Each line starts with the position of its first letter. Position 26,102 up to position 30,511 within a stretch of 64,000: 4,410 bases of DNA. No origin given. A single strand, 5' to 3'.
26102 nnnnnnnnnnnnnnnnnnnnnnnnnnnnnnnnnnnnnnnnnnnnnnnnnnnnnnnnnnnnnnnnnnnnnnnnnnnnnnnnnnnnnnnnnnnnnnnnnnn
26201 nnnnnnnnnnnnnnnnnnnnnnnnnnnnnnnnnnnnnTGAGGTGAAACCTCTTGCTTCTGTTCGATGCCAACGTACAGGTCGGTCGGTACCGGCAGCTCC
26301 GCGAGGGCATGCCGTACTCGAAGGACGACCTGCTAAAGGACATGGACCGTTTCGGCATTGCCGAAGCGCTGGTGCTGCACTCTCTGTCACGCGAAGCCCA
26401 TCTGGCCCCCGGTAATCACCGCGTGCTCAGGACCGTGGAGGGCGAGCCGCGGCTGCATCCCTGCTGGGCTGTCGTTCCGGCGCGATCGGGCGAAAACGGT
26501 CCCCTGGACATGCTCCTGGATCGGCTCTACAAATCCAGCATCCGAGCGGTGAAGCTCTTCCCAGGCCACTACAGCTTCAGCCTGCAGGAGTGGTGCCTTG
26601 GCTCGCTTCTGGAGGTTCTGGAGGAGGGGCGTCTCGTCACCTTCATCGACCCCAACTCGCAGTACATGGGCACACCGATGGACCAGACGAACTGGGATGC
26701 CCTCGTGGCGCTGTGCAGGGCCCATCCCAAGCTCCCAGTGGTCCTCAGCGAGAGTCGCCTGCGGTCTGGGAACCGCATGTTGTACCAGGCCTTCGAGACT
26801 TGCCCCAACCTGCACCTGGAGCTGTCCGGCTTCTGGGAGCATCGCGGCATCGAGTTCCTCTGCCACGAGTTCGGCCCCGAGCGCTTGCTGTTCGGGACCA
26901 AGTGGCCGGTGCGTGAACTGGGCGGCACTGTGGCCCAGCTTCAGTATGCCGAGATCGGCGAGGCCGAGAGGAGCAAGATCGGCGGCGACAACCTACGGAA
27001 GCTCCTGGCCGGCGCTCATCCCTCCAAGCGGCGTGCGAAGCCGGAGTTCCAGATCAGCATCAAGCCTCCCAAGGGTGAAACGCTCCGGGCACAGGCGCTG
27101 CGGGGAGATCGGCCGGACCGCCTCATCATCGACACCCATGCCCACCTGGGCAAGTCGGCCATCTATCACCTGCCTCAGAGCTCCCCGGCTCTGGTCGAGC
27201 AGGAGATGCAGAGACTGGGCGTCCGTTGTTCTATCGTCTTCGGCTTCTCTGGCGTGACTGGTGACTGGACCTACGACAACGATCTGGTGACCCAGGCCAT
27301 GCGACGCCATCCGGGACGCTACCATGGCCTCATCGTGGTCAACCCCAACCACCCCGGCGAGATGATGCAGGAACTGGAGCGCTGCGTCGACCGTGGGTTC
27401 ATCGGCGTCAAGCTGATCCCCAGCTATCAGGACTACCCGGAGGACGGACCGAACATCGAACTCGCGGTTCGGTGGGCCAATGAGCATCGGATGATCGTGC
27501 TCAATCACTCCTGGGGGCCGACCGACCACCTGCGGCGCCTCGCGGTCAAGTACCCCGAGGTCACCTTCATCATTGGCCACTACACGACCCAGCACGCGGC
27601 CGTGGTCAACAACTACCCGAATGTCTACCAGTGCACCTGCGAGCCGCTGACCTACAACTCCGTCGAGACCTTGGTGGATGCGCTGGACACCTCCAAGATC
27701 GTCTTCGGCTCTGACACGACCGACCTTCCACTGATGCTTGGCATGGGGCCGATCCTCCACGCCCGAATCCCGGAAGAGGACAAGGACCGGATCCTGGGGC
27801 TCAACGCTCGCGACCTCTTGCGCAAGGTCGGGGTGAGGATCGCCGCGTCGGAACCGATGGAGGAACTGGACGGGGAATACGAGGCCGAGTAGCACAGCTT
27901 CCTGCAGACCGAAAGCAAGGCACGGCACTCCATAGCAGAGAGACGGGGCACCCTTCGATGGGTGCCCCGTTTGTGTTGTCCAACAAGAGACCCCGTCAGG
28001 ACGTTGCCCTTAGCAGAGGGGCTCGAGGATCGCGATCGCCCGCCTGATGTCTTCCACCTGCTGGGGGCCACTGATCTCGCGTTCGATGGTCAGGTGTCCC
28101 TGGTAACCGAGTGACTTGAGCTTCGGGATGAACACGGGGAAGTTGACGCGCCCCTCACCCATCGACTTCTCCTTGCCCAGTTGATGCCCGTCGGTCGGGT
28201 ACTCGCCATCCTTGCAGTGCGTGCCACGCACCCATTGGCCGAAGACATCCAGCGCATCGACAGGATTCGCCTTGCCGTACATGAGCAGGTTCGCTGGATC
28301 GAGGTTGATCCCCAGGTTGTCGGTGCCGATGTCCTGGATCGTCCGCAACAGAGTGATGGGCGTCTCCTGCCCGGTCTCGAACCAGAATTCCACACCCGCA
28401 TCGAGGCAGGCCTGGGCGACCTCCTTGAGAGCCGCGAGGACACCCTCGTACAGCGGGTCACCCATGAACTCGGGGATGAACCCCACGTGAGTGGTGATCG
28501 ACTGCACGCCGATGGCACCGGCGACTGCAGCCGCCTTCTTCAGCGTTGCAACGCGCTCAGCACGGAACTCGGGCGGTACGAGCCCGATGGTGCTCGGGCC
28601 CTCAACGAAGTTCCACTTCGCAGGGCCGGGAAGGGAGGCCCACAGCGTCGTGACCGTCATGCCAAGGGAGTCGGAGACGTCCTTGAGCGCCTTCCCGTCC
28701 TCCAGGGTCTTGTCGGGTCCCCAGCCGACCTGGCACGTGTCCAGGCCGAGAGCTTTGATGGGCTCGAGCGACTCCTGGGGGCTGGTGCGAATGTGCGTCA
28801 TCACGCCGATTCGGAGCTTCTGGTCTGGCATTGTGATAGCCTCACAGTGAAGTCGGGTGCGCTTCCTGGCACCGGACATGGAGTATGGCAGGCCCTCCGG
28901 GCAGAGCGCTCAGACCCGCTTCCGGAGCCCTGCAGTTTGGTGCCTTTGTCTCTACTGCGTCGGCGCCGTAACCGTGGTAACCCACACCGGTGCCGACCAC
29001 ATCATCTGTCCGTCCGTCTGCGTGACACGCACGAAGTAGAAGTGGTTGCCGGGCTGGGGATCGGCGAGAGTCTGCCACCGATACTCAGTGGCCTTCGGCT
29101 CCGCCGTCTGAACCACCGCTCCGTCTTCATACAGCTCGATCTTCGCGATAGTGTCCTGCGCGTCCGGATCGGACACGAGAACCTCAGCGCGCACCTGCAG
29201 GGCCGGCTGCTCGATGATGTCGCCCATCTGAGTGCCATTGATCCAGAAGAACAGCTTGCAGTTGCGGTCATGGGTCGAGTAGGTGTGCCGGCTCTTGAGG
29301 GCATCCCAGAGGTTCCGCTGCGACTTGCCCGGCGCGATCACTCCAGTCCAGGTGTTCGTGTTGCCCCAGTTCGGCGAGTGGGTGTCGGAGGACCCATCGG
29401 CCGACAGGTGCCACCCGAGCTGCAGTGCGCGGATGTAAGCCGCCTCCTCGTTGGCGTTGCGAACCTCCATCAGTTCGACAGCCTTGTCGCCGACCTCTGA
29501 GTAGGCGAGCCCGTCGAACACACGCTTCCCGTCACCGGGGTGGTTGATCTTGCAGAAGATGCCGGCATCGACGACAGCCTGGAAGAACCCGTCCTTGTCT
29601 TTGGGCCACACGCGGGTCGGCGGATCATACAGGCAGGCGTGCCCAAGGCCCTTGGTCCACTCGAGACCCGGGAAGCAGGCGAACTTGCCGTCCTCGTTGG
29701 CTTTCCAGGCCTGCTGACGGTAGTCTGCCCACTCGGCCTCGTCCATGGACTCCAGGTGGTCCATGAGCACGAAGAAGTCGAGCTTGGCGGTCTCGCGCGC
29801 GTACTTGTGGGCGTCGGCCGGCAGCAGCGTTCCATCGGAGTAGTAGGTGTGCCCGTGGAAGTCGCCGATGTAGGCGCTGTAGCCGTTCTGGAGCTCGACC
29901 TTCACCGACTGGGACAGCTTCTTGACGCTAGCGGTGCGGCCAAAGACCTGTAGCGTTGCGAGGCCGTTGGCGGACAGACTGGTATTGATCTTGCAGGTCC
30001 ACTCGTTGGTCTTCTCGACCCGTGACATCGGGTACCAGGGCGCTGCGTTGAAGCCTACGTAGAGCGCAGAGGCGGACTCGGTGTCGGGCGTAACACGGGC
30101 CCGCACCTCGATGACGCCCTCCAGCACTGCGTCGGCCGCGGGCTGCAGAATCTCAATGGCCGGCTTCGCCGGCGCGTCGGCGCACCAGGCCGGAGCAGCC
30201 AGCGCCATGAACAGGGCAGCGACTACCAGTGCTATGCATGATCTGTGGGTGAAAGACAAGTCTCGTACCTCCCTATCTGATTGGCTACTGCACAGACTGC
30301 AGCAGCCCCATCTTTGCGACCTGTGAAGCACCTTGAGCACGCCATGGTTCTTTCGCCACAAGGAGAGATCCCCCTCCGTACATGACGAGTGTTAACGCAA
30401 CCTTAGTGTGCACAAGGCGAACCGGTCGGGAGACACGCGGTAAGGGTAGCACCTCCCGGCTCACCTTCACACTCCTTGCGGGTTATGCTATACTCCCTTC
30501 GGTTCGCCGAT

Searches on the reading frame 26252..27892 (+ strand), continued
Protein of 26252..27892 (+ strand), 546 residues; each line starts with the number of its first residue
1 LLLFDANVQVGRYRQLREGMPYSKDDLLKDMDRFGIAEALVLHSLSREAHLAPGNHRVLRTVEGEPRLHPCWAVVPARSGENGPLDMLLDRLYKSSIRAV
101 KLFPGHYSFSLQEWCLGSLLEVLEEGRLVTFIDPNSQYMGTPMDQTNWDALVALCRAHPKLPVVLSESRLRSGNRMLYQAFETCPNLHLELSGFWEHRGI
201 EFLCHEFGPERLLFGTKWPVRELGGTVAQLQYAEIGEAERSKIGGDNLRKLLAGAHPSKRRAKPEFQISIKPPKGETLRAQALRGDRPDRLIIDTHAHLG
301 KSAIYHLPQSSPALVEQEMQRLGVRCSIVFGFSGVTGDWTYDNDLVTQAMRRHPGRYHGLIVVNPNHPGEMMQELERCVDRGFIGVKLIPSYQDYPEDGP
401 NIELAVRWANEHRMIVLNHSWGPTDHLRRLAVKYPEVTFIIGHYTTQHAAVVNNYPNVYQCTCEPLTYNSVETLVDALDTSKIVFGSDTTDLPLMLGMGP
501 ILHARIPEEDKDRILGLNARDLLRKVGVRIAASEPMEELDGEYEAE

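Call 54: fold_search(model_id=the predicted structure, library=pdb)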
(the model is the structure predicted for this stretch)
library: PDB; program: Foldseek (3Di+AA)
matches with E <= 10: 1687; with E <= 0.001: 133
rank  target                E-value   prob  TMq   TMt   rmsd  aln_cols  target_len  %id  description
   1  3nur                  3.1e-10  1.00  0.36  0.60   4.7       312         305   15  Crystal structure of a putative amidohydrolase from Staphylococcus aureus (released 2011-07-13)
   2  6dwv_A                6.6e-10  1.00  0.32  0.50   7.0       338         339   18  Crystal structure of the LigJ Hydratase in the Apo state (released 2018-10-03)
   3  6dxq_C                1.0e-09  1.00  0.32  0.49   7.3       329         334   19  Crystal structure of the LigJ Hydratase product complex with 4-carboxy-4-hydroxy-2-oxoadipate (released 2018-09-26)
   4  6dxq_B                2.1e-09  1.00  0.32  0.49   7.2       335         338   18  Crystal structure of the LigJ Hydratase product complex with 4-carboxy-4-hydroxy-2-oxoadipate (released 2018-09-26)
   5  3irs_A                2.2e-09  1.00  0.36  0.66   4.8       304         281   19  CRYSTAL STRUCTURE OF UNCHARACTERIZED TIM-BARREL PROTEIN BB4693 FROM Bordetella bronchiseptica (released 2009-09-01)
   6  2gwg_A                2.6e-09  1.00  0.34  0.53   6.6       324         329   16  Crystal Structure of 4-Oxalomesaconate Hydratase, LigJ, from Rhodopseudomonas palustris, Northeast Structural Genomics (released 2006-05-23)
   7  4inf_A                2.9e-09  1.00  0.34  0.51   7.1       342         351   15  Crystal structure of amidohydrolase saro_0799 (target efi-505250) from novosphingobium aromaticivorans dsm 12444 with  (released 2013-01-16)
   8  6dxq_D                2.9e-09  1.00  0.32  0.50   7.3       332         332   18  Crystal structure of the LigJ Hydratase product complex with 4-carboxy-4-hydroxy-2-oxoadipate (released 2018-09-26)
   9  2dvt_D                3.1e-09  1.00  0.34  0.55   6.0       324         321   15  Crystal Structure of 2,6-Dihydroxybenzoate Decarboxylase from Rhizobium (released 2006-09-19)
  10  6dxs_A                3.1e-09  1.00  0.33  0.51   7.2       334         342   19  Crystal structure of the LigJ hydratase E284Q mutant substrate complex with (3Z)-2-keto-4-carboxy-3-hexenedioate (released 2018-09-26)
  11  2dvt_B                3.9e-09  1.00  0.35  0.56   5.8       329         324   16  Crystal Structure of 2,6-Dihydroxybenzoate Decarboxylase from Rhizobium (released 2006-09-19)
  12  4qs5_A                3.9e-09  1.00  0.34  0.51   7.1       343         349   15  CRYSTAL STRUCTURE of 5-CARBOXYVANILLATE DECARBOXYLASE LIGW2 FROM NOVOSPHINGOBIUM AROMATICIVORANS DSM 12444 (TARGET EFI (released 2014-08-06)
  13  4qs5_C                3.9e-09  1.00  0.33  0.50   7.0       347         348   14  CRYSTAL STRUCTURE of 5-CARBOXYVANILLATE DECARBOXYLASE LIGW2 FROM NOVOSPHINGOBIUM AROMATICIVORANS DSM 12444 (TARGET EFI (released 2014-08-06)
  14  2f6k_A                4.1e-09  1.00  0.34  0.57   5.8       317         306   15  Crystal Structure of Amidohydrorolase II; Northeast Structural Genomics Target LpR24 (released 2006-01-10)
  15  4qrn_D                5.1e-09  1.00  0.35  0.52   6.7       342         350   15  HIGH-RESOLUTION CRYSTAL STRUCTURE of 5-CARBOXYVANILLATE DECARBOXYLASE (TARGET EFI-505250) FROM NOVOSPHINGOBIUM AROMATI (released 2014-08-06)
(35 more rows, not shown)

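Call 86: search_protein_families(library=ncbifam, proteins=[L086:12624-13526:+], max_evalue=0.00001)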
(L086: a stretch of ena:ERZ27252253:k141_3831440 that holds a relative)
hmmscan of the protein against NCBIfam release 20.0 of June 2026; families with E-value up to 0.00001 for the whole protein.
L086:12624-13526:+ (300 aa): 37 families (the best 25 are shown)
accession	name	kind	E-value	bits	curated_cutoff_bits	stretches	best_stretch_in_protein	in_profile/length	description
TIGR02494.1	PFLE_PFLC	subfamily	1.6e-103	346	174.35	1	5-292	1-292/293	glycyl-radical enzyme activating protein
NF043069.1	T4HPD_activ_SAM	equivalog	6.2e-100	334.4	425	1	3-300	2-299/299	trans-4-hydroxy-L-proline dehydratase activase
NF048010.1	SfplDhtActHpsHDes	equivalog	2.3e-98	328.7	430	1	2-285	5-294/298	(2S)-3-sulfopropanediol dehydratase activating enzyme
NF033719.1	ind_deCO2_activ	equivalog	1.6e-85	287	425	1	3-298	1-302/302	indoleacetate decarboxylase activase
NF048008.1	SfplDhtActHpfHKleb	equivalog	2.8e-78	263.3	500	1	4-299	1-306/308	(2S)-3-sulfopropanediol dehydratase activating enzyme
TIGR04395.1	cutC_activ_rSAM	equivalog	4.1e-78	262.8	360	1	4-270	6-278/309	choline TMA-lyase-activating enzyme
NF033717.2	HPDL_rSAM_activ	equivalog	2.1e-73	247.3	420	1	2-299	3-306/311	4-hydroxyphenylacetate decarboxylase activase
TIGR04003.1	rSAM_BssD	equivalog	3e-73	246.7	496.45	1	4-268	2-273/314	[benzylsuccinate synthase]-activating enzyme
TIGR02493.1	PFLA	equivalog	6.3e-57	192.6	231.75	2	100-288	41-231/235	pyruvate formate-lyase-activating protein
TIGR04041.1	activase_YjjW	hypoth_equivalog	1.9e-54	184.9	250.2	1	4-260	3-244/276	YjjW family glycine radical enzyme activase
NF007483.0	PRK10076.1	equivalog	2.2e-53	181.3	326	2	74-300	64-292/292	[formate-C-acetyltransferase]-activating enzyme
NF008356.0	PRK11145.1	equivalog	2.8e-44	151.3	375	2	100-295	46-243/246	pyruvate formate lyase 1-activating protein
TIGR02495.1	NrdG2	equivalog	3.8e-18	65.5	131.15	2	101-234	43-175/193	anaerobic ribonucleoside-triphosphate reductase activating protein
TIGR02491.1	NrdG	equivalog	2.5e-11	43.7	126.1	1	6-42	3-39/154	anaerobic ribonucleoside-triphosphate reductase activating protein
NF058577.1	FdxA_fam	equivalog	3.2e-10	40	65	1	53-97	8-52/52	4Fe-4S ferredoxin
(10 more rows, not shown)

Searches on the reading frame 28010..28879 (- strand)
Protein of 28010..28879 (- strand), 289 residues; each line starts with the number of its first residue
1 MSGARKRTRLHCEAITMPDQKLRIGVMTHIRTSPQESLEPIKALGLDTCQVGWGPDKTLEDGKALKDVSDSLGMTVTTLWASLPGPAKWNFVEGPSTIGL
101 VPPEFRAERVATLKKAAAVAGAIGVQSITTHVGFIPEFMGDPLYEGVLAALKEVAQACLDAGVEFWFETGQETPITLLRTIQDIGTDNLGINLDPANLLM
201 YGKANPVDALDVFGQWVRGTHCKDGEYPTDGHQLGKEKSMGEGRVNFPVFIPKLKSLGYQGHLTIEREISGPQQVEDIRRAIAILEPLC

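Call 3: search_protein_families(library=pfam, proteins=[window:28010-28879:-], max_evalue=0.1)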
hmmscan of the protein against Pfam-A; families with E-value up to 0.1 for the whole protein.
window:28010-28879:- (289 aa): 1 family
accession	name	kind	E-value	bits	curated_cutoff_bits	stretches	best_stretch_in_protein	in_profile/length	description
PF01261.30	AP_endonuc_2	-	2e-24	87.1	31.1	1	41-286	4-247/249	Xylose isomerase-like TIM barrel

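Call 4: search_protein_families(library=ncbifam, proteins=[window:28010-28879:-], max_evalue=0.1)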
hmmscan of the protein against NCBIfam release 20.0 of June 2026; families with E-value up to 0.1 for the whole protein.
window:28010-28879:- (289 aa): 3 families
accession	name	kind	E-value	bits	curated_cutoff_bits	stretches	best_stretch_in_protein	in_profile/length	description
TIGR04379.1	myo_inos_iolE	equivalog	0.0085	15.7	290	0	139-224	123-211/290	myo-inosose-2 dehydratase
NF009689.0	PRK13210.1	subfamily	0.016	14.4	200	1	210-285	198-275/286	L-ribulose-5-phosphate 3-epimerase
TIGR03234.1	OH-pyruv-isom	equivalog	0.098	12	353.45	0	112-266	85-239/254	hydroxypyruvate isomerase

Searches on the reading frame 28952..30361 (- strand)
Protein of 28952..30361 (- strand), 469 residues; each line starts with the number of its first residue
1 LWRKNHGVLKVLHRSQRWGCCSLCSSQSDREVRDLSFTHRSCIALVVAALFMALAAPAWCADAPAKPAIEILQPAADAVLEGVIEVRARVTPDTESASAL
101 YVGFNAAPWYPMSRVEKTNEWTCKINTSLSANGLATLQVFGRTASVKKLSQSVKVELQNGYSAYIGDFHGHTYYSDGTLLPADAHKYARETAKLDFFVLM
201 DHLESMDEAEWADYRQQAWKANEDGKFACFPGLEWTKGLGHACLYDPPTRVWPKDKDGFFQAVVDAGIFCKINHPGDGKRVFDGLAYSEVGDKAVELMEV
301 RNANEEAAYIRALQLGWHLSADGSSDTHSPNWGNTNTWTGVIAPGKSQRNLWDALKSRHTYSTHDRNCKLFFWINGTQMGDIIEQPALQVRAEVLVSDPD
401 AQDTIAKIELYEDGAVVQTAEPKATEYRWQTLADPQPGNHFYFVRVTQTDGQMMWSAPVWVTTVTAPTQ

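Call 3: search_protein_families(library=pfam, proteins=[window:28952-30361:-], max_evalue=0.1)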
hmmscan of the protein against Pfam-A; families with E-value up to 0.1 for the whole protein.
window:28952-30361:- (469 aa): 2 families
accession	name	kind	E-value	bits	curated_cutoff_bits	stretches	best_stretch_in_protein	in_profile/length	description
PF17957.7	Big_7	-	1e-06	29.7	24.1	1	67-139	1-70/70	Bacterial Ig domain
PF12228.14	DUF3604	-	0.0057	15.6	20.4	0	201-240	127-166/591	Protein of unknown function (DUF3604)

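Call 4: search_protein_families(library=ncbifam, proteins=[window:28952-30361:-], max_evalue=0.1)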
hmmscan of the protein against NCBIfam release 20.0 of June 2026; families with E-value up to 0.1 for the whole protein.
window:28952-30361:- (469 aa): 4 families
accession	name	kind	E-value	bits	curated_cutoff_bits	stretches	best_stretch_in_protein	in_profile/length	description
NF038032.1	CehA_McbA_metalo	domain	2.8e-33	115.7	80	1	164-461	3-314/315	CehA/McbA family metallohydrolase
NF004981.0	PRK06361.1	equivalog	0.00068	19.1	117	1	167-234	3-70/217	histidinol phosphate phosphatase domain-containing protein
NF047791.1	RNaseRnm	equivalog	0.0021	17.4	375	0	165-206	2-44/275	RNase RNM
NF041577.1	nside_bi_sphtase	equivalog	0.0045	16.2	400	0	167-204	5-41/276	3',5'-nucleoside bisphosphate phosphatase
